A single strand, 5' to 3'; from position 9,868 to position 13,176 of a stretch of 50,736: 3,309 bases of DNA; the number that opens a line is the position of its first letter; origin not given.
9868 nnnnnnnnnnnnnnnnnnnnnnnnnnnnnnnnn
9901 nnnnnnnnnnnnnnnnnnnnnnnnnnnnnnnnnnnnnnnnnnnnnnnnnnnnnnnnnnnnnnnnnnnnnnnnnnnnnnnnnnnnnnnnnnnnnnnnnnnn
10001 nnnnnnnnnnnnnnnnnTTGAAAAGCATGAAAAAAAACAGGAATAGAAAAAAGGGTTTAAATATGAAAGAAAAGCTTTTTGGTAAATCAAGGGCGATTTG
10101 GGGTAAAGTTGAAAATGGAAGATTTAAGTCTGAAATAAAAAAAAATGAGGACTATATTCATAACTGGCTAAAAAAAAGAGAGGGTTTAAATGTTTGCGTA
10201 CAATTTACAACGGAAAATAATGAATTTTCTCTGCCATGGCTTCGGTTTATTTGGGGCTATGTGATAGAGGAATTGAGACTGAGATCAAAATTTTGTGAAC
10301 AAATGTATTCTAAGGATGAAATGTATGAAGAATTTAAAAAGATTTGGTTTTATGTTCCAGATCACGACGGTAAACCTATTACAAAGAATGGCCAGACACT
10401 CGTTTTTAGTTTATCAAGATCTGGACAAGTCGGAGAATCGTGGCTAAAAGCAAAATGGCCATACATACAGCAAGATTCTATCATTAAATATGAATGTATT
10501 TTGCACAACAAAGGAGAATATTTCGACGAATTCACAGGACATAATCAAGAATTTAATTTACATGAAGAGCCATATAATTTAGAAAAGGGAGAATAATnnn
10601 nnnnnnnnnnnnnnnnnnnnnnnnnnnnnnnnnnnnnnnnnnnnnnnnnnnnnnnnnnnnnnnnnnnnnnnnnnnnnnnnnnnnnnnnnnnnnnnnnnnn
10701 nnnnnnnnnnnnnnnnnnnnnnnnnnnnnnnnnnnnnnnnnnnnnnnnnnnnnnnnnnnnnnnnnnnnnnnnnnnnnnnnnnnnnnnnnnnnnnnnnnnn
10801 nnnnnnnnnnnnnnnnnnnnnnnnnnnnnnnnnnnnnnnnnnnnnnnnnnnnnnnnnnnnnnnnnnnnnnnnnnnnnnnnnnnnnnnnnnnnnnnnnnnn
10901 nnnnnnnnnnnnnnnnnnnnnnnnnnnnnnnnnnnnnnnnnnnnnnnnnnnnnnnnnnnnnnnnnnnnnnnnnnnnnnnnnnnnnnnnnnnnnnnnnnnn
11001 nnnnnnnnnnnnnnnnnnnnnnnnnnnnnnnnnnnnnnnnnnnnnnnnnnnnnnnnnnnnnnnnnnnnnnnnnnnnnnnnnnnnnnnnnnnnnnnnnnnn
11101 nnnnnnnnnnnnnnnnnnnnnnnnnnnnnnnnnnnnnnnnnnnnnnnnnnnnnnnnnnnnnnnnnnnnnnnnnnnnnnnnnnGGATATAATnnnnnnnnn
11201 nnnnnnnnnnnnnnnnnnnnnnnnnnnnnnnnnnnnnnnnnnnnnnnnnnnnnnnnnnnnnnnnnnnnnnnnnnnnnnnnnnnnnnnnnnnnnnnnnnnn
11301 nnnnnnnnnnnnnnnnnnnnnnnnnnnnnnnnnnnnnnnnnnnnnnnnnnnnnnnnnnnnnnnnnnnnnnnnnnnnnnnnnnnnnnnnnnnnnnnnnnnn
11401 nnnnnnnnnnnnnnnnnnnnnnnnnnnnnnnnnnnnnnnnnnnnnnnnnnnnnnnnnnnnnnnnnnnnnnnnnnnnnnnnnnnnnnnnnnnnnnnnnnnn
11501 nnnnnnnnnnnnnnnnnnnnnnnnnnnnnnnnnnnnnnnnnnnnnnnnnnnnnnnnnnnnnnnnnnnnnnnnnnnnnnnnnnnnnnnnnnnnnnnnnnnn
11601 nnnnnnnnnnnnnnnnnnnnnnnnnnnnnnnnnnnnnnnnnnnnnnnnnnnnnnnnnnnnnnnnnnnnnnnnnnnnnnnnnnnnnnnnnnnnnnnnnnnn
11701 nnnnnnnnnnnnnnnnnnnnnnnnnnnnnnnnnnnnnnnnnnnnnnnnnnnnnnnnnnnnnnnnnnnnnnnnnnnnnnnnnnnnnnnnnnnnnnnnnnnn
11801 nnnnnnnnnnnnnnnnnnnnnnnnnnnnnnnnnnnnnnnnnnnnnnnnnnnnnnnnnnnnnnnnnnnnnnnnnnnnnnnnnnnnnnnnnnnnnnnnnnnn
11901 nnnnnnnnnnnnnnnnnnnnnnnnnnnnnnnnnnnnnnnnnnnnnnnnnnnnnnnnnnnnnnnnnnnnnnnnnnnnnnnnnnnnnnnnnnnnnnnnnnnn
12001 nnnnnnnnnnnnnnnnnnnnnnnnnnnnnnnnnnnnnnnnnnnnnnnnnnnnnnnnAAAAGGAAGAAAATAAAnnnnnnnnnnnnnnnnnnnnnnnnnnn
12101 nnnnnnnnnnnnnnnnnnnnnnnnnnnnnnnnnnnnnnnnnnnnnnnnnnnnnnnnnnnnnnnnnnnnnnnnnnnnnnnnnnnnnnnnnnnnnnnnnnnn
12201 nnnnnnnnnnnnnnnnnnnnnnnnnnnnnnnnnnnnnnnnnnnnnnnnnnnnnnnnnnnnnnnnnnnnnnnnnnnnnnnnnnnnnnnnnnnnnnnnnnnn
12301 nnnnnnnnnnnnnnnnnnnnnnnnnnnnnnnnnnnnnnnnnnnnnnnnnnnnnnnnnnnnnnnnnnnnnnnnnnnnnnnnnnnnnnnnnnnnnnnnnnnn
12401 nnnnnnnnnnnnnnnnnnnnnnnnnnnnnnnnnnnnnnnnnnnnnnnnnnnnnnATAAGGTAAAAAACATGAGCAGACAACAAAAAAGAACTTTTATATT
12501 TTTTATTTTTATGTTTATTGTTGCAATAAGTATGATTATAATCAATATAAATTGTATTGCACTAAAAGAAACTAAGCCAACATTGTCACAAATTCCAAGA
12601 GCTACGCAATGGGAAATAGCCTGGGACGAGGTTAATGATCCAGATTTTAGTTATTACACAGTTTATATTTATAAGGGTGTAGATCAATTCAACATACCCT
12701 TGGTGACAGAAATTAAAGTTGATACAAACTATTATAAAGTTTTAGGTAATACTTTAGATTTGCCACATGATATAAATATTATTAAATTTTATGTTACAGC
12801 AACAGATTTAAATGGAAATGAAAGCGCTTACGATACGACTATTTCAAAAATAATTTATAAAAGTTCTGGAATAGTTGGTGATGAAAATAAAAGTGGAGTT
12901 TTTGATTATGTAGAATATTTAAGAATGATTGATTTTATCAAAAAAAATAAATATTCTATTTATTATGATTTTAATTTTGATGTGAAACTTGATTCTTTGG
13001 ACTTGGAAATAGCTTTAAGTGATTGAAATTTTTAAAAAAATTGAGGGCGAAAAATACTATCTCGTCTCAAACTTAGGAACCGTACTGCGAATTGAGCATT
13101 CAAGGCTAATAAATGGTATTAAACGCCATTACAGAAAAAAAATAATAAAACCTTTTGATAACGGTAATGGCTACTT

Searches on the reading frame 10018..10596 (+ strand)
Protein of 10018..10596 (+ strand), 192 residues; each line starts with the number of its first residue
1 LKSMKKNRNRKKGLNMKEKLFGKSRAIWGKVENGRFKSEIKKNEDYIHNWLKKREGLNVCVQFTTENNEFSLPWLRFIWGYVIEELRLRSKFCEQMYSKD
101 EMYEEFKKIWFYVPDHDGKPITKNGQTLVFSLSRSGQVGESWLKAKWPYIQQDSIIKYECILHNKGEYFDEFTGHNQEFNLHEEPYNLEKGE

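Call 89: search_protein_families(library=pfam, max_evalue=10, proteins=[window:10018-10596:+])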
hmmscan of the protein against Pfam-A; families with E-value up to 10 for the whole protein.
window:10018-10596:+ (192 aa): 2 families
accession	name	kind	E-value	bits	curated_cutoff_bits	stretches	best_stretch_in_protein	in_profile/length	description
PF04676.19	CwfJ_C_2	-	0.085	14.1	28.8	1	32-110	12-90/96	Protein similar to CwfJ C-terminus 2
PF13079.11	DUF3916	-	2.4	8.3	22.3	0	36-112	79-149/151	Protein of unknown function (DUF3916)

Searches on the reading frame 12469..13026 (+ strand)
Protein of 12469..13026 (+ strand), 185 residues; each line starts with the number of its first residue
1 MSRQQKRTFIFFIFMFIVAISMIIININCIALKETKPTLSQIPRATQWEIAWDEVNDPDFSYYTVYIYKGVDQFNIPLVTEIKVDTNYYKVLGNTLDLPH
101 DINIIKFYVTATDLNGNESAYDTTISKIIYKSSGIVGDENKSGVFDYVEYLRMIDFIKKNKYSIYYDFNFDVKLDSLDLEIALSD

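Call 89: search_protein_families(library=pfam, max_evalue=10, proteins=[window:12469-13026:+])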
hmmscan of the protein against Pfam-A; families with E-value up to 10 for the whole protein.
window:12469-13026:+ (185 aa): 1 family
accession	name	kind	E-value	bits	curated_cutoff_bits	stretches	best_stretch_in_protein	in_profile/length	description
PF00404.24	Dockerin_1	-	0.085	13.5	22.9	1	137-181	2-51/57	Dockerin type I domain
